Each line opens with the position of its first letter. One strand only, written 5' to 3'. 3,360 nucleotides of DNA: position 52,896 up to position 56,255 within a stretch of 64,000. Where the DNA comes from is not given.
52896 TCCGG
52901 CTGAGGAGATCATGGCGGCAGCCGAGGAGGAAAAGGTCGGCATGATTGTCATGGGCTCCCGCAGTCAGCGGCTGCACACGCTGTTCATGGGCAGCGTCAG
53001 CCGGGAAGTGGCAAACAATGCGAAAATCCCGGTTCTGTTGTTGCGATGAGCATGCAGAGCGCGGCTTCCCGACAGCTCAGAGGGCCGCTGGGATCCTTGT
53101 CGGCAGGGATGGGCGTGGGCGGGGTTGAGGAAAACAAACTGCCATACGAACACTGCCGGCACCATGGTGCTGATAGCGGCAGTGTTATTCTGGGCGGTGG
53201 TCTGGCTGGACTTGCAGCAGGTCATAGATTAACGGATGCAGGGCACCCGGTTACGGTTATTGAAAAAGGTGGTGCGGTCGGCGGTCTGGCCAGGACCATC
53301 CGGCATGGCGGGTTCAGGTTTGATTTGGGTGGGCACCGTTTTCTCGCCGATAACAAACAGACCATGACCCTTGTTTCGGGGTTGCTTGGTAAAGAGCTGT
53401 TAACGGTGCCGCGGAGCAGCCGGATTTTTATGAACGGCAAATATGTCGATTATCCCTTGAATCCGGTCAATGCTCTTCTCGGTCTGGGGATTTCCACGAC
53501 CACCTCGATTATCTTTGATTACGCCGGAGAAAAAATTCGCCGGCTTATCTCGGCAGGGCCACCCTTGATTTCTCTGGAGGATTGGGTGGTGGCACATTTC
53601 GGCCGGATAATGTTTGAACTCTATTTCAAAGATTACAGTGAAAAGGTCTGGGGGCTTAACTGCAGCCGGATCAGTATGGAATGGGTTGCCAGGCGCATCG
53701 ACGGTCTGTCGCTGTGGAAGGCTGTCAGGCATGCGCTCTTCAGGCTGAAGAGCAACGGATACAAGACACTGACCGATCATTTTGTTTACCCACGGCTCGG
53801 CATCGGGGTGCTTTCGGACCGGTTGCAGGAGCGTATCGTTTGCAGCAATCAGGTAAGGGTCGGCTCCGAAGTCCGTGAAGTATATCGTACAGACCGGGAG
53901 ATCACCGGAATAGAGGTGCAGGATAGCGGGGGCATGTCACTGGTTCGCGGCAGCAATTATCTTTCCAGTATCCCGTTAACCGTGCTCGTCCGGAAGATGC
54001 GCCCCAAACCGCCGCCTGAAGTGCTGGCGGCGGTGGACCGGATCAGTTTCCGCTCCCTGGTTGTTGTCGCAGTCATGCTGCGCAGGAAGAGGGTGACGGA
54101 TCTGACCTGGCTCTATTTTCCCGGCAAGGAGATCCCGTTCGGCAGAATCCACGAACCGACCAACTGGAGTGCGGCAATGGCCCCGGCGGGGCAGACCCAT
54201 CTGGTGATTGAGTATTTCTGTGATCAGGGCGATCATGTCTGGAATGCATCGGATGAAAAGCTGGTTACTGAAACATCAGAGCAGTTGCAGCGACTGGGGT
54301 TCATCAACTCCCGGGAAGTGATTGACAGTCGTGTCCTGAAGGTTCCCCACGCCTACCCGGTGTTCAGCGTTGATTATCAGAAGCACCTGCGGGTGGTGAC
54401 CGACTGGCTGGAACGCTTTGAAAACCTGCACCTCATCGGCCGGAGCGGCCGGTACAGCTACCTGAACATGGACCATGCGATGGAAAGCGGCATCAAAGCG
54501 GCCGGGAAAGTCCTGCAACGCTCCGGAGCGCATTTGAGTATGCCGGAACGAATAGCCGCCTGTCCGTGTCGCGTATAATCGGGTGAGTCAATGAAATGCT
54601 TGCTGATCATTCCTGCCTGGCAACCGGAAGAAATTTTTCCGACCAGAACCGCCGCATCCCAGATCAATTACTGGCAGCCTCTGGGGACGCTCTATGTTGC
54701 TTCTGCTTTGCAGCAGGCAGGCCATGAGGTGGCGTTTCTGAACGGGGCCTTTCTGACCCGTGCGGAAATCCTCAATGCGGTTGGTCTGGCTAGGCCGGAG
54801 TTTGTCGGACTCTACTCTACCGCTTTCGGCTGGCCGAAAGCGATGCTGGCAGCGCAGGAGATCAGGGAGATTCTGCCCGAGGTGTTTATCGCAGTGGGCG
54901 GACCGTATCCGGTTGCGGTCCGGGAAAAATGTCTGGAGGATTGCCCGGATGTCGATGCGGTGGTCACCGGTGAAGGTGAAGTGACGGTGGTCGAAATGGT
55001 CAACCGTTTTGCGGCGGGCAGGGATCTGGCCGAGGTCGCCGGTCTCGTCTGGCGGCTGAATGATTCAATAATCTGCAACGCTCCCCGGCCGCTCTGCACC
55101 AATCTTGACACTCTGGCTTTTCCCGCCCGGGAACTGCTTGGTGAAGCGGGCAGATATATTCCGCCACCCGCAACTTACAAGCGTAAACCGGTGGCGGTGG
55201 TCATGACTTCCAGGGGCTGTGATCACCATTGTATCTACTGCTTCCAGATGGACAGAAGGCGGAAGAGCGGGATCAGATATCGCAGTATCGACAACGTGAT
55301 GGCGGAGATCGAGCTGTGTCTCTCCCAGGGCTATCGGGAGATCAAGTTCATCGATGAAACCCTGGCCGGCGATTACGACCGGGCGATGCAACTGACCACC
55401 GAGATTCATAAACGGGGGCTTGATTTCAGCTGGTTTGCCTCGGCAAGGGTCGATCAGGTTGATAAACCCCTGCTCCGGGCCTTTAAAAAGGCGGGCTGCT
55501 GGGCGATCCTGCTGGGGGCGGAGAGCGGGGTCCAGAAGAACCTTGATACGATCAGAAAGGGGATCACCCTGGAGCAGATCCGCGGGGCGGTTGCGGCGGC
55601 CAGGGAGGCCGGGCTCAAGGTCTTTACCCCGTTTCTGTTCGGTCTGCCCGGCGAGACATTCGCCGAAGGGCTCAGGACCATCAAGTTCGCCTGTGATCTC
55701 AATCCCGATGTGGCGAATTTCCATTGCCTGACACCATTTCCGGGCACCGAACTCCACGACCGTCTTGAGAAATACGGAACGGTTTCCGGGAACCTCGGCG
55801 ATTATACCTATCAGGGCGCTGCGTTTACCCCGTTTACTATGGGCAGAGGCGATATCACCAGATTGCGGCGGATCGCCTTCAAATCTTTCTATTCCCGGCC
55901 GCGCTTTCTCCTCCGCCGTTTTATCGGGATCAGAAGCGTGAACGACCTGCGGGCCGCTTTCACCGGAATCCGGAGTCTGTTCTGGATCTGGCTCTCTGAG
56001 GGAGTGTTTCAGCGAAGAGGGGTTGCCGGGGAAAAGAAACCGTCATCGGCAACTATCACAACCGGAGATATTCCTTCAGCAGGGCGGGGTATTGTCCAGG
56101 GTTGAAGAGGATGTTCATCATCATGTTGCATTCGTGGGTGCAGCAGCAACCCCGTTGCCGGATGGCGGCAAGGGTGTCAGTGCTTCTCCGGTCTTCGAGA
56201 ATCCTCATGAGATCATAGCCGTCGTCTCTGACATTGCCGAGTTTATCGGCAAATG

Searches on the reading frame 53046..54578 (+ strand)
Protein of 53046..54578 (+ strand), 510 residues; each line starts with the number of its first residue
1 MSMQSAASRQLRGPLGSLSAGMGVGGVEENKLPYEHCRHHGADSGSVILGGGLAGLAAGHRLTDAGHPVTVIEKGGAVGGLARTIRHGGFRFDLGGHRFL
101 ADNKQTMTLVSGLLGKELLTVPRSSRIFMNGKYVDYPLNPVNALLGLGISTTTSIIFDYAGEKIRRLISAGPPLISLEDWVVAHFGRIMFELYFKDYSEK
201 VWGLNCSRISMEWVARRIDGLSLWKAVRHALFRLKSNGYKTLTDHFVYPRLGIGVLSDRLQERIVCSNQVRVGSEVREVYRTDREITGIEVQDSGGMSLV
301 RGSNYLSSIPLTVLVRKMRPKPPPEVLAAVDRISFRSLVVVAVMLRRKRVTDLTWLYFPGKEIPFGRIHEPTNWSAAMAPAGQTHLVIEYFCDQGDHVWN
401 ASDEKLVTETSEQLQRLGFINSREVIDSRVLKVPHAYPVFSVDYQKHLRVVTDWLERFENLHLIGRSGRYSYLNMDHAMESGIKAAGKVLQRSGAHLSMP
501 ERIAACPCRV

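Call 77: search_protein_families(library=pfam, proteins=[window:53046-54578:+], max_evalue=0.00001)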
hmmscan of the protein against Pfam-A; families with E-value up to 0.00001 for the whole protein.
window:53046-54578:+ (510 aa): 3 families
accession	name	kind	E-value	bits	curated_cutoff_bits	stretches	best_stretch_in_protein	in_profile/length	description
PF01593.30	Amino_oxidase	-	5e-30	105.6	19.8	1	53-490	1-443/443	Flavin containing amine oxidoreductase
PF13450.12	NAD_binding_8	-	9.6e-15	55.1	21.9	1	48-110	1-65/68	NAD(P)-binding Rossmann-like domain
PF00890.30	FAD_binding_2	-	2e-06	27.7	20.4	1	47-90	3-45/414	FAD binding domain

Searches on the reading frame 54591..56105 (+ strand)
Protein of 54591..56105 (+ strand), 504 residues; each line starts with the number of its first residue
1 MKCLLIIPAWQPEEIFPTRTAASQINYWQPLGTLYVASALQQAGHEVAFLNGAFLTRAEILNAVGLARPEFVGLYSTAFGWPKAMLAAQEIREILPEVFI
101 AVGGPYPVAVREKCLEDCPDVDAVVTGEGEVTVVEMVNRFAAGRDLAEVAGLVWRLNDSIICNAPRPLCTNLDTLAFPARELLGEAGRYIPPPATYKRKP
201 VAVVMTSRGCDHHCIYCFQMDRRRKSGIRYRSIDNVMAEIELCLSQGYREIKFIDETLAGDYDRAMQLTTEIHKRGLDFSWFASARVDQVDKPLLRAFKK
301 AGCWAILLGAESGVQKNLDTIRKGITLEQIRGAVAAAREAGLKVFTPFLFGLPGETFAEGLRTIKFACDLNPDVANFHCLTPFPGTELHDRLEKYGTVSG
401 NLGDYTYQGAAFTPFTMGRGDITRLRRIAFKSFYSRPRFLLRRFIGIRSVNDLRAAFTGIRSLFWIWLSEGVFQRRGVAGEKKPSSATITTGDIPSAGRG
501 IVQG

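Call 77: search_protein_families(library=pfam, proteins=[window:54591-56105:+], max_evalue=0.00001)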
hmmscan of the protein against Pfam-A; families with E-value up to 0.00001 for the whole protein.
window:54591-56105:+ (504 aa): 2 families
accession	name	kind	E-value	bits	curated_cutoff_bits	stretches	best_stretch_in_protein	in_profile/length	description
PF04055.27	Radical_SAM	-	4.3e-19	69.7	29.5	1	206-367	3-166/166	Radical SAM superfamily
PF02310.24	B12-binding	-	4.4e-17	62.5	32.1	1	26-135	10-119/121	B12 binding domain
